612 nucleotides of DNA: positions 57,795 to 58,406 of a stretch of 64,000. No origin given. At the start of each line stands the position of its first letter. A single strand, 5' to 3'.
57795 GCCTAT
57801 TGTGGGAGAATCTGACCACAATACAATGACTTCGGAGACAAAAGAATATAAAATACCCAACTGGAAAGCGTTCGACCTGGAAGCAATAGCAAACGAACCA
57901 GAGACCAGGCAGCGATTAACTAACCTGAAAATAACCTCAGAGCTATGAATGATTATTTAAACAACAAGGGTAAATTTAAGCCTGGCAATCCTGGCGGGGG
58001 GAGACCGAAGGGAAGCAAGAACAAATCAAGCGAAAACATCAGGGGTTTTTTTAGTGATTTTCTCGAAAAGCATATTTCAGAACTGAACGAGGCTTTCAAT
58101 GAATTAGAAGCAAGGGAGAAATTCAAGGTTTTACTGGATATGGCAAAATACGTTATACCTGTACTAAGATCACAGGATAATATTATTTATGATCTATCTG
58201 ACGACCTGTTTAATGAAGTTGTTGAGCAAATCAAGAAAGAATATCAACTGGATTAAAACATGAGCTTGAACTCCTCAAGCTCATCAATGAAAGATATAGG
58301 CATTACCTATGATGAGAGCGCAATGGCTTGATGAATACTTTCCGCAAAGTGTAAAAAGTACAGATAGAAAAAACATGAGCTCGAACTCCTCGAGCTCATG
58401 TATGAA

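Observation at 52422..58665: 6.2-kb integrated island with a replication module and iteron origin but no capsid, conjugation or relaxase genes: phage-satellite-like or minimal NBU-like element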

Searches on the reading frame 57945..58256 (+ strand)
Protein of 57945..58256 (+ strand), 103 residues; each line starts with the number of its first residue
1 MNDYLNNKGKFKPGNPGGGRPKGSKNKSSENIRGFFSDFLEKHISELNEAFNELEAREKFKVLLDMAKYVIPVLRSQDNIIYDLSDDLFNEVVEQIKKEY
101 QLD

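Call 4: search_protein_families(library=pfam, proteins=[window:57945-58256:+], max_evalue=0.1)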
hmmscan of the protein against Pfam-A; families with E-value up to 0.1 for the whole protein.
window:57945-58256:+ (103 aa): 1 family
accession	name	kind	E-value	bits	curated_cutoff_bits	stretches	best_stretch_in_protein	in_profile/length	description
PF02224.24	Cytidylate_kin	-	0.055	13.6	26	1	46-100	155-209/211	Cytidylate kinase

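Call 5: search_protein_families(library=phrogs, proteins=[window:57945-58256:+], max_evalue=0.1)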
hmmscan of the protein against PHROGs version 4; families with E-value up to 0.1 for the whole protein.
window:57945-58256:+ (103 aa): 3 families
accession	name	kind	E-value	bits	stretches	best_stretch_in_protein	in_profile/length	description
phrog_8771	-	unknown function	2e-05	25.6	1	7-52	20-64/142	-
phrog_4114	-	unknown function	0.0008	20.4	1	6-29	5-30/123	-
phrog_15261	-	unknown function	0.0036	18.7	1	10-72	7-67/99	-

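Call 18: find_related_loci(query=window:57945-58256:+, collection=viral_contigs, flank=10000)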
Query window:57945-58256:+ (103 aa) in viral_contigs; peptide patterns used: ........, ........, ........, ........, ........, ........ (x = any residue, [..] = any of these).
24 stretches matched a pattern, but none encodes a relative of the query by tblastn (E <= 1e-3).

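Call 20: find_homologous_proteins(query=window:57945-58256:+, max_evalue=0.001)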
Query window:57945-58256:+ (103 aa): 4 proteins with E <= 0.001 among 11 candidates.
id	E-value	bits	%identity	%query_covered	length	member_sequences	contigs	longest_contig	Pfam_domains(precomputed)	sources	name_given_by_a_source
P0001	9.3e-61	220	100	100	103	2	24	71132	-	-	-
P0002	1.3e-40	156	69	100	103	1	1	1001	-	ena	-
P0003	9.5e-39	150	65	100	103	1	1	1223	-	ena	-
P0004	3.3e-28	116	58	95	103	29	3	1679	-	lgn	-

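Call 21: search_dna_similar(query=window:57945-58256:+, collection=phages, mode=protein, max_evalue=1, max_rows=30)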
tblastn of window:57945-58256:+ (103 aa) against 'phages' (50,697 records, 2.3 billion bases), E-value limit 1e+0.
Records with a match: 1; places in all: 1; records where one place covers at least 80% of the query: 0.
Best place of each record, by identity: <60% 1.
By first word of the organism name: Bacteroides 1.
By host as written in the record: Bacteroides fragilis BL19 1.
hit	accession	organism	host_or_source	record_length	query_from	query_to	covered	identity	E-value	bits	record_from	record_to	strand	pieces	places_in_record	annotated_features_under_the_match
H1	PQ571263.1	Bacteroides phage BF1-TP2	Bacteroides fragilis BL19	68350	32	78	46%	38.3%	3e-3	40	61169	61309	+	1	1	DUF5681 domain-containing protein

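Call 23: get_annotated_region(hit=H1, flank=6000)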
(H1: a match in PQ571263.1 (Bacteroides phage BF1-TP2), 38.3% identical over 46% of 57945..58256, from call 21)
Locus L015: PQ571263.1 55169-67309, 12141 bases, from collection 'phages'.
description: Bacteroides phage BF1-TP2, complete genome.
organism: Bacteroides phage BF1-TP2 (NCBI taxid 3385211)
taxonomy: Viruses
host: Bacteroides fragilis BL19; source: sewage from septic tank; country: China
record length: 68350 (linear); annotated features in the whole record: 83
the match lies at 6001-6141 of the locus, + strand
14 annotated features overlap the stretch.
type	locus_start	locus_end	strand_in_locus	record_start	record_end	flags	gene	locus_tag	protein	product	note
CDS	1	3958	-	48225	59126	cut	-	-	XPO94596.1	hypothetical protein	BF1-TP2_gp68; BF1-TP2_gp68; None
CDS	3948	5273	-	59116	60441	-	-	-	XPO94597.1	hypothetical protein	BF1-TP2_gp69; BF1-TP2_gp69; None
CDS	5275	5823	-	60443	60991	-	-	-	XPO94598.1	hypothetical protein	BF1-TP2_gp70; BF1-TP2_gp70; None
CDS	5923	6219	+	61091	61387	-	-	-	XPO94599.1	DUF5681 domain-containing protein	BF1-TP2_gp71; BF1-TP2_gp71; None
CDS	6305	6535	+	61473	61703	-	-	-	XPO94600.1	hypothetical protein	BF1-TP2_gp72; BF1-TP2_gp72; None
CDS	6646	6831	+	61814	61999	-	-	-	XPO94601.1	hypothetical protein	BF1-TP2_gp73; BF1-TP2_gp73; None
CDS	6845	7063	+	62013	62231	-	-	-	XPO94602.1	transcriptional regulator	BF1-TP2_gp74; BF1-TP2_gp74; Annot2=(structure alignment-afuniprot50) AF-A0A3D0XTW6-F1-model_v4 XRE family ...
CDS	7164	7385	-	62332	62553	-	-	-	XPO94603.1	putative tail-fiber protein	BF1-TP2_gp75; BF1-TP2_gp75; None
CDS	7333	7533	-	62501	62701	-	-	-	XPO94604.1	hypothetical protein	BF1-TP2_gp76; BF1-TP2_gp76; None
CDS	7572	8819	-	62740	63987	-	-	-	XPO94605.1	Tyr recombinase domain-containing protein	BF1-TP2_gp77; BF1-TP2_gp77; Annot2=(structure alignment-afuniprot50) AF-A0A015Z7G7-F1-model_v4 Phage integrase family ...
CDS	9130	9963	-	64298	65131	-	-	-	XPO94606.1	transcriptional repressor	BF1-TP2_gp78; BF1-TP2_gp78; Annot2=(structure alignment-afuniprot50) AF-A0A1M5F538-F1-model_v4 Phage repressor protein ...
CDS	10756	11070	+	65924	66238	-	-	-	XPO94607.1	hypothetical protein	BF1-TP2_gp79; BF1-TP2_gp79; None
CDS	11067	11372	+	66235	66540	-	-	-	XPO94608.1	hypothetical protein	BF1-TP2_gp80; BF1-TP2_gp80; None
CDS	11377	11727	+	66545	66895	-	-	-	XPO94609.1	hypothetical protein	BF1-TP2_gp81; BF1-TP2_gp81; None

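Call 50: search_protein_families(library=pfam, alignment_id=A2, max_evalue=0.01)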
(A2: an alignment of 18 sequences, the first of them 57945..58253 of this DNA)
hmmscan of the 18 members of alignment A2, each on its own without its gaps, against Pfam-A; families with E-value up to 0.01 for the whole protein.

A. member 1, window:57945-58253:+ (103 aa): 0 families

B. families by the number of members that match (of 18 scanned): 5 families
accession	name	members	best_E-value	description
PF18932.5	DUF5681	6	4.2e-08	Family of unknown function (DUF5681)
PF14300.12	DMP19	1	0.0011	DMP19-like protein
PF16578.11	IL17R_fnIII_D2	1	0.0047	Interleukin 17 receptor D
PF16360.10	GTP-bdg_M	1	0.0056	GTP-binding GTPase Middle Region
PF08765.17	Mor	1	0.0091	Mor transcription activator family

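Call 51: search_protein_families(library=phrogs, alignment_id=A2, max_evalue=0.01)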
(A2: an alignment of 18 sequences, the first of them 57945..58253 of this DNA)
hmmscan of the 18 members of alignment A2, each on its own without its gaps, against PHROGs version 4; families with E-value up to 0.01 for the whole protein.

A. member 1, window:57945-58253:+ (103 aa): 3 families
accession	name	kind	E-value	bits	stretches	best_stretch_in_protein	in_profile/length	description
phrog_8771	-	unknown function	2e-05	25.6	1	7-52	20-64/142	-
phrog_4114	-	unknown function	0.0008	20.4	1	6-29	5-30/123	-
phrog_15261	-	unknown function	0.0036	18.7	1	10-72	7-67/99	-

B. families by the number of members that match (of 18 scanned): 5 families
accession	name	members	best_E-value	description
phrog_8771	-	8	6.9e-06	-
phrog_4114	-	7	1.7e-07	-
phrog_15261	-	5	0.00023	-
phrog_26239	-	4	0.00011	-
phrog_11043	-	1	0.00097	-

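Call 53: search_protein_families(library=ncbifam, proteins=[window:57945-58256:+], max_evalue=0.01)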
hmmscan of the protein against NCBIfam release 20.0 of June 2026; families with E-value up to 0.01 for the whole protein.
window:57945-58256:+ (103 aa): 0 families

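Call 54: search_protein_families(library=padloc, proteins=[window:57945-58256:+], max_evalue=0.01)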
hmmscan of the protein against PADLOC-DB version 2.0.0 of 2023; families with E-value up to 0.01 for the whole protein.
window:57945-58256:+ (103 aa): 0 families

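Call 70: search_protein_families(library=pfam, proteins=[L015:5923-6216:+], max_evalue=0.01)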
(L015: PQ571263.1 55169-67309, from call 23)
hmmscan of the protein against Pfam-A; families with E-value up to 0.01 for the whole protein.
L015:5923-6216:+ (98 aa): 0 families

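Call 88: find_homologous_proteins(query=A2, max_evalue=0.001)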
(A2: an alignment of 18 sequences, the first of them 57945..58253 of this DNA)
Query A2 (18 sequences) (103 aa, profile of the alignment): 945 proteins with E <= 0.001 among 2569 candidates; the best 120 are listed.
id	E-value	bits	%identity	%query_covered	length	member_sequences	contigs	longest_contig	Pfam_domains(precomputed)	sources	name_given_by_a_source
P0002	3.2e-31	125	69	100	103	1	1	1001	-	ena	-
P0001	7.2e-30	121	100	100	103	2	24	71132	-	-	-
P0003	1.0e-29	120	65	100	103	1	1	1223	-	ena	-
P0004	1.2e-28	117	58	95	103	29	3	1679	-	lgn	-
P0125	1.0e-26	111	44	95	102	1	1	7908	-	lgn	-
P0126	1.0e-24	104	33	62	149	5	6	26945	-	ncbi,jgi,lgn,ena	jgi:hypothetical protein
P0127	1.7e-24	103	36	53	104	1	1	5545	-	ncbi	-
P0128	1.8e-24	103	33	56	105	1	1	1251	-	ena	-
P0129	1.9e-24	103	33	53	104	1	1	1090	-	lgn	-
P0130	1.9e-24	103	33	53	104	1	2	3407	-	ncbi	-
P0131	2.2e-24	103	35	53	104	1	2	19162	-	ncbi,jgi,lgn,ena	ncbi:MAG: hypothetical protein ACOYEA_07635 [Fermentimonas sp.]|jgi:hypothetical protein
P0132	2.2e-24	103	33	53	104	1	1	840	-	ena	-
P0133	2.5e-24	103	31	53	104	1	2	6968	-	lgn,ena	-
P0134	2.6e-24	103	25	53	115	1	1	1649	-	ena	-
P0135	2.6e-24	103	35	53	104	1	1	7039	-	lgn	-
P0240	6.2e-23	98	34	91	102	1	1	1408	PF18932.6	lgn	-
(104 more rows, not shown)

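Call 96: predict_structure(alignment_id=A6)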
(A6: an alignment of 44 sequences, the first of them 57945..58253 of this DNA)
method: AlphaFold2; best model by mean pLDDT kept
length: 103 residues; sequences in the alignment: 44
mean_pLDDT: 70.4   pTM: 0.42
mean pLDDT of the five models: 70.4, 69.2, 68.6, 62.8, 58.0
residues with pLDDT >= 90: 8; 70-90: 43; 50-70: 47; < 50: 5
segments of 3 or more residues with pLDDT < 50: none
pLDDT, mean of each block of 10 residues (from residue 1): 55 51 61 81 90 88 80 64 62 72 68
secondary structure, 60 per line:
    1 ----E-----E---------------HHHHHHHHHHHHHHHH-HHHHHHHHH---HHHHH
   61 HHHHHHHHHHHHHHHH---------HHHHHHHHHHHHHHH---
elements in order: H27-42 H44-52 H56-76 H86-100

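Call 98: fold_search(model_id=the predicted structure, library=viral)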
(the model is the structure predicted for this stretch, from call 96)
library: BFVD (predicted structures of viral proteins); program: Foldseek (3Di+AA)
matches with E <= 10: 7; with E <= 0.001: 0
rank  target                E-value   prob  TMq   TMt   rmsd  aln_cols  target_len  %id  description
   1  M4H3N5                2.4e+00  0.04  0.21  0.22  17.6        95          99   15  Uncharacterized protein [Pseudomonas phage Phi-S1]
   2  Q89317                4.6e+00  0.05  0.30  0.09  12.3        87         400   20  Polyprotein (Fragment) [Yellow fever virus]
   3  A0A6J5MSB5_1          5.0e+00  0.02  0.22  0.04  12.0       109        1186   15  Uncharacterized protein [uncultured Caudovirales phage]
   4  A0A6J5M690            6.2e+00  0.05  0.30  0.15  10.4        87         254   17  Uncharacterized protein [uncultured Caudovirales phage]
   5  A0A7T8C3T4            8.3e+00  0.07  0.37  0.45   7.3        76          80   20  Uncharacterized protein [Bacillus phage 268TH004]
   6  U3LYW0                8.3e+00  0.03  0.28  0.18   6.2        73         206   16  (no name in the UniProt tables at hand)
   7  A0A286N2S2            8.9e+00  0.01  0.20  0.18  16.0       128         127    8  Uncharacterized protein [Arthrobacter phage Colucci]

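Call 100: fold_search(model_id=the predicted structure, library=pdb)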
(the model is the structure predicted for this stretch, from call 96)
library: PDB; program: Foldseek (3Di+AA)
matches with E <= 10: 1; with E <= 0.001: 0
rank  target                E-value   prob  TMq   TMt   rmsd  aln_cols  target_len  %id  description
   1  6zww_A                9.4e+00  0.03  0.19  0.04  10.8        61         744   11  Crystal structure of E. coli RNA helicase HrpA in complex with RNA (released 2021-06-30)

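Call 101: find_encoding_contigs(protein=P0240, flank=8000, max_places=4)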
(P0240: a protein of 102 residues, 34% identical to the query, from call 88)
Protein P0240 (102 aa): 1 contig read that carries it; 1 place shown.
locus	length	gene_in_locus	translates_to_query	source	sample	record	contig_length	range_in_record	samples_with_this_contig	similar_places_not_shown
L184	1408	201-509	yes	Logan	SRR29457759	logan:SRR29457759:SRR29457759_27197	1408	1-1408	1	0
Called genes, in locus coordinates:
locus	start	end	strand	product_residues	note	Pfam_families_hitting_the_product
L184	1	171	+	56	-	?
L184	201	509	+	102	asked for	PF18932:DUF5681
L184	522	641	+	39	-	-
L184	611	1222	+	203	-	-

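Call 123: search_solved_structures(query=A6, max_evalue=5)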
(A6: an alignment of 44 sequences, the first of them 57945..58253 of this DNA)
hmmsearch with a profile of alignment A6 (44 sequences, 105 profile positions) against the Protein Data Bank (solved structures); distinct sequences matched with E-value up to 5: 4.
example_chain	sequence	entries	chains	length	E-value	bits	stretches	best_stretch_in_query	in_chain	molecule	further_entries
5cwf_A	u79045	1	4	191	0.037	17.1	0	38-99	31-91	Designed helical repeat protein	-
7emf_0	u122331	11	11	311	1.2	12.2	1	19-54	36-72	Mediator of RNA polymerase II transcription subunit 27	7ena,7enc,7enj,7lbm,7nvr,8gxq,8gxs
3n8t_A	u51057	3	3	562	1.3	12.1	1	28-94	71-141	alpha-amylase, GH57 family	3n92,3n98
4bja_A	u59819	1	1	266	1.7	11.7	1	7-57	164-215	PROTEIN GLB-12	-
